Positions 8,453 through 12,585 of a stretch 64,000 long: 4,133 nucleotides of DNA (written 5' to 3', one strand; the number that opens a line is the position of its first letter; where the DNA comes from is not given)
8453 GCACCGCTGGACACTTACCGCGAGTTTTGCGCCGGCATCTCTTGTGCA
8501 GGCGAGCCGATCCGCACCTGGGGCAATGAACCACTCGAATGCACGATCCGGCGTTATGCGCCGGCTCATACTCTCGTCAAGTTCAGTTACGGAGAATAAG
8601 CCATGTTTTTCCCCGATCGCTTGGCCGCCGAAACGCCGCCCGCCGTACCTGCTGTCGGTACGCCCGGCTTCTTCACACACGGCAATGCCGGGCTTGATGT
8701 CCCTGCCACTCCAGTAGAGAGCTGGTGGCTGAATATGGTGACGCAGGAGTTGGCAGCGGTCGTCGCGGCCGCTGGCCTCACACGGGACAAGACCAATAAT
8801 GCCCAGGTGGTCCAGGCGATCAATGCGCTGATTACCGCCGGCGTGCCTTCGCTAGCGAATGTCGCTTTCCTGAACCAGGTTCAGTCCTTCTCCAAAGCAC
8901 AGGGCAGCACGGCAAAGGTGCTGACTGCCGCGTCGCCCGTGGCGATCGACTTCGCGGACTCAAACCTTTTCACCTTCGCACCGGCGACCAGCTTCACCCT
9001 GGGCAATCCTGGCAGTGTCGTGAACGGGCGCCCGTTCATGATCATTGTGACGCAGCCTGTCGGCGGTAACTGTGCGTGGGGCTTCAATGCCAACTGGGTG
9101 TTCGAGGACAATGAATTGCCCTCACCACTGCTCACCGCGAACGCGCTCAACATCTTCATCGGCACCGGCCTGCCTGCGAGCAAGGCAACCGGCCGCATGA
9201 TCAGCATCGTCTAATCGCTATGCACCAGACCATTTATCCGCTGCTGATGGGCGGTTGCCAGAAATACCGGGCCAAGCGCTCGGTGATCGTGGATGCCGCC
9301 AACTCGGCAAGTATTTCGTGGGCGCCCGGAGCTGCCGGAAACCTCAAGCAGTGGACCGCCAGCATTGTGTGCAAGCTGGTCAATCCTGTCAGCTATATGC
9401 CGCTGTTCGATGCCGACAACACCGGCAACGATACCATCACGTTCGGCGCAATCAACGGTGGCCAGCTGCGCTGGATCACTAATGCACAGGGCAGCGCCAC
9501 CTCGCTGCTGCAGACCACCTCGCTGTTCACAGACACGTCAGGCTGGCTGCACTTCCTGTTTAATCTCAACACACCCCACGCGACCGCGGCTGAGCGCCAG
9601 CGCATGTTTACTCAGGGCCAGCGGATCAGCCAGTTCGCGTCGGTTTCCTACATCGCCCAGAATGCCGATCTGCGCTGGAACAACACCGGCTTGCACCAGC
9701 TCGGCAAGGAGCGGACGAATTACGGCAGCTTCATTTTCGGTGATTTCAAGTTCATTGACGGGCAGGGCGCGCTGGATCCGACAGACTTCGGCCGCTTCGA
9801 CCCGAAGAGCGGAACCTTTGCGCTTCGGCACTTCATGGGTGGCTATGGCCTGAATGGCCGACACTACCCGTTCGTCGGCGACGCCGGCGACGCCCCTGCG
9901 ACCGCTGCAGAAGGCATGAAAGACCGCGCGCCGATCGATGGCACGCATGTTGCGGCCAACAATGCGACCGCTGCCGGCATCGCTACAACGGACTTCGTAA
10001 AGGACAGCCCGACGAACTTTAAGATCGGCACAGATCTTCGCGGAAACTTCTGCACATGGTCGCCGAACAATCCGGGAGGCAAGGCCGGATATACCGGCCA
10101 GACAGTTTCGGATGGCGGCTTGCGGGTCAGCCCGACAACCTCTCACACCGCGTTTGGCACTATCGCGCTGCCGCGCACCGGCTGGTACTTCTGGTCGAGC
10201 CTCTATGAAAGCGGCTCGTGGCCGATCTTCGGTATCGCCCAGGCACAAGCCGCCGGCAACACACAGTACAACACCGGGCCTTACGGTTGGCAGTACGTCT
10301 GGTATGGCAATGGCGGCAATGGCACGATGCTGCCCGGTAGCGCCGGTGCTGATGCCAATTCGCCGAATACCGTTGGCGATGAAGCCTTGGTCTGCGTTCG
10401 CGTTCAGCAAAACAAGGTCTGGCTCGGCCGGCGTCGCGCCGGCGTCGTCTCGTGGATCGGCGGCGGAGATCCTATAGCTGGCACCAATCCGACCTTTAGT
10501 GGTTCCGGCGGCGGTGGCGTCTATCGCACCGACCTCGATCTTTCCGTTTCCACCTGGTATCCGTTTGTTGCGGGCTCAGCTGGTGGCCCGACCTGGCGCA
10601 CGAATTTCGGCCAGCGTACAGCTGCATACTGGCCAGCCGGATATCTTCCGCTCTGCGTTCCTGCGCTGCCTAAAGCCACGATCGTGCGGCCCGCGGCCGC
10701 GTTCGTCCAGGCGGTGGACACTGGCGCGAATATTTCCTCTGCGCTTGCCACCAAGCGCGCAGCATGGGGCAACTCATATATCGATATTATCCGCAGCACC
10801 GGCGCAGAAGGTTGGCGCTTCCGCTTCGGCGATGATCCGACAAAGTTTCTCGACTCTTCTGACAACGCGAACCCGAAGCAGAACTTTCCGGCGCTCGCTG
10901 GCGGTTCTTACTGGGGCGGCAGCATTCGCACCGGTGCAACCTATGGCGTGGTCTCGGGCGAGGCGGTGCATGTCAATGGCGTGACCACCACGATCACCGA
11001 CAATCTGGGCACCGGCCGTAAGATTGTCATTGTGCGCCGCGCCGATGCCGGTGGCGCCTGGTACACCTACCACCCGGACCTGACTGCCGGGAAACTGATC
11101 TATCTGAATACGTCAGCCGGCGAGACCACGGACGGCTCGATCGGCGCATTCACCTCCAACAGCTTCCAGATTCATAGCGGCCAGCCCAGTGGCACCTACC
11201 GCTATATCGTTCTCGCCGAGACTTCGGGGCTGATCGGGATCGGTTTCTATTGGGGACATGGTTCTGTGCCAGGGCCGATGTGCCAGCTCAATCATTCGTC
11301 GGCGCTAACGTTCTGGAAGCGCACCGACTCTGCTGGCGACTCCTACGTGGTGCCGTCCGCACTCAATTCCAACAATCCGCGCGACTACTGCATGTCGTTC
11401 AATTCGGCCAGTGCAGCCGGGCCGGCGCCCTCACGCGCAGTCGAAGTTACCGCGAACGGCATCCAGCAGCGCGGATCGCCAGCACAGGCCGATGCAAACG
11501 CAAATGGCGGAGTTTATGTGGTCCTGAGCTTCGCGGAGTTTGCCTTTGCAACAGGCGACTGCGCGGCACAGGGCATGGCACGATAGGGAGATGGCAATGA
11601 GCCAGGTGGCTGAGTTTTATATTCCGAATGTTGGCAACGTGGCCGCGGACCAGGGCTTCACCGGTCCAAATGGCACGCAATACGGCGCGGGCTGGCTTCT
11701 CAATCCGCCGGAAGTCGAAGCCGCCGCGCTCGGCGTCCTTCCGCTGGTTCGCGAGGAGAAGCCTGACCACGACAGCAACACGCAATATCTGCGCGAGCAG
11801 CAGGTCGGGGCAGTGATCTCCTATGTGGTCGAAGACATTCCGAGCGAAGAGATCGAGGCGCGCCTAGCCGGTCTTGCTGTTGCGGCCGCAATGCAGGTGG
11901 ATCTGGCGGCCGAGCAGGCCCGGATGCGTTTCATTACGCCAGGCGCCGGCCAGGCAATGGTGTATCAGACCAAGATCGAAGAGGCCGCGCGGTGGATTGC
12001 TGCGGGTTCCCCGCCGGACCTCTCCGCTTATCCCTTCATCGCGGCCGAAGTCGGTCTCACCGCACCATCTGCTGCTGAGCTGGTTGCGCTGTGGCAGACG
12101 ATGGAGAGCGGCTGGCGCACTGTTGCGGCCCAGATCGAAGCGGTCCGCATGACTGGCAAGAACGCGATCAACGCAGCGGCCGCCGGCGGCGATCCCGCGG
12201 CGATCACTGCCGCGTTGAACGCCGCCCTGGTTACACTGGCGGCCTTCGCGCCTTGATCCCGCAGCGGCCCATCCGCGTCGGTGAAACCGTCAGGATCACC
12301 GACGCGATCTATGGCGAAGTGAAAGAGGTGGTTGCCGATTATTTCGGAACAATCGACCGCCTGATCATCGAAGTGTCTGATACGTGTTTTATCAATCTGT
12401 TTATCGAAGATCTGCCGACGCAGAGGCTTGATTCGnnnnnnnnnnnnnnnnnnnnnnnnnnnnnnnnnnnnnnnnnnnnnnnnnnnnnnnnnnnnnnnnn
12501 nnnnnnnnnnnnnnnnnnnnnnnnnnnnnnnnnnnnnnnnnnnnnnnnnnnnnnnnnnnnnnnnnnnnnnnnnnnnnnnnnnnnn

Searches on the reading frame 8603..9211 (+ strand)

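Call 14: search_protein_families(library=phrogs, proteins=[window:8603-9211:+], max_evalue=0.1)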
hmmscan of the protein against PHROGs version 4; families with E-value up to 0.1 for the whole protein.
window:8603-9211:+ (203 aa): 15 families
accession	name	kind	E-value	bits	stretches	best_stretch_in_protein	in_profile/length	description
phrog_1858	-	tail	1.4e-12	47.4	1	22-91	19-76/1018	tail fiber protein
phrog_17105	-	unknown function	1.2e-09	38.3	1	12-85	4-78/528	-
phrog_1833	-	tail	1.4e-08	35.7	1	21-86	24-87/322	tail fiber protein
phrog_18834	-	unknown function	3.1e-08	34.7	1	16-122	14-115/338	-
phrog_2617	-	tail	4.5e-08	33.2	1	24-81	21-78/659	short tail fiber protein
phrog_6859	-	tail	7.3e-08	33.1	1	23-79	20-76/346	tail fiber protein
phrog_9624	-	unknown function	1.7e-07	31.5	1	33-85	18-69/411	-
phrog_6683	-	tail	4.2e-06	27.3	1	23-81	20-78/367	tail fiber protein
phrog_17588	-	unknown function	4.6e-06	27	1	34-83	27-76/332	-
phrog_16867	-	unknown function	5.3e-06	26.2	1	12-82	4-75/631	-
phrog_2097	-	tail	7e-06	26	1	17-132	206-316/644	tail fiber protein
phrog_4209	-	tail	0.00026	21.1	1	34-102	54-130/406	tail fiber protein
phrog_1396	-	tail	0.002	18.3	1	24-110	39-113/504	tail fiber protein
phrog_4636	-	tail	0.0081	15.6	1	33-89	18-74/763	tail spike protein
phrog_32166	-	unknown function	0.028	15.5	1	40-80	41-81/152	-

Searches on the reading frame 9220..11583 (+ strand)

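Call 3: search_protein_families(library=pfam, proteins=[window:9220-11583:+], max_evalue=1)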
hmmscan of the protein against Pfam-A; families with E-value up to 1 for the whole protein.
window:9220-11583:+ (788 aa): 2 families
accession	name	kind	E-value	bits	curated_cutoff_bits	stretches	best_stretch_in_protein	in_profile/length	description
PF24299.1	DUF7483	-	6e-16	58.9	27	1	585-773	135-328/330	Domain of unknown function (DUF7483)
PF21140.2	eIF4G1-like_eIF4E-bd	-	0.25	11.8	27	1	278-291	8-21/56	Translation initiation factor eIF4G-like, eIF4E-binding domain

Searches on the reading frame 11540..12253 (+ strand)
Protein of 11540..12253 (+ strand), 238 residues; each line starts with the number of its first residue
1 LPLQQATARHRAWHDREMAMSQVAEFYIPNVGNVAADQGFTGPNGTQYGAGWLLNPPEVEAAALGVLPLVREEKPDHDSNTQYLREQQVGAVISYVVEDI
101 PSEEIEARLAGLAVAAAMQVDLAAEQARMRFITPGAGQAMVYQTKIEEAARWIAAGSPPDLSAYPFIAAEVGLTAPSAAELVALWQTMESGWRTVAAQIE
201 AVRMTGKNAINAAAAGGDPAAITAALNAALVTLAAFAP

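Call 3: search_protein_families(library=pfam, proteins=[window:11540-12253:+], max_evalue=1)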
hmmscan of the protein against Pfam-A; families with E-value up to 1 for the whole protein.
window:11540-12253:+ (238 aa): 0 families

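Call 14: search_protein_families(library=phrogs, proteins=[window:11540-12253:+], max_evalue=0.1)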
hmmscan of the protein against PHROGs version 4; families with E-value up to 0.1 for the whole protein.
window:11540-12253:+ (238 aa): 1 family
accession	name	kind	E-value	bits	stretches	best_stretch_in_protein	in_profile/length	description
phrog_32459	-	unknown function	5.9e-12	47.1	1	107-231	63-198/216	-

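Call 32: search_protein_families(library=padloc, proteins=[window:11540-12253:+], max_evalue=1)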
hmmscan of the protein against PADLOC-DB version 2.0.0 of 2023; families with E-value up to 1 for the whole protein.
window:11540-12253:+ (238 aa): 0 families

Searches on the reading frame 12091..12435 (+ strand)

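Call 14: search_protein_families(library=phrogs, proteins=[window:12091-12435:+], max_evalue=0.1)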
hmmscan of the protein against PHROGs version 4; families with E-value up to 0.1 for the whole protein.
window:12091-12435:+ (115 aa): 0 families

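Call 55: search_protein_families(library=pfam, proteins=[window:12091-12435:+], max_evalue=0.1)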
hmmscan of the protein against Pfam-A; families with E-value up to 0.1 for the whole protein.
window:12091-12435:+ (115 aa): 1 family
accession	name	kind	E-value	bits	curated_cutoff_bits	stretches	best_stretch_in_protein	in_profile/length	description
PF09378.16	HAS-barrel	-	0.065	13.8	25.2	1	57-89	19-60/90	HAS barrel domain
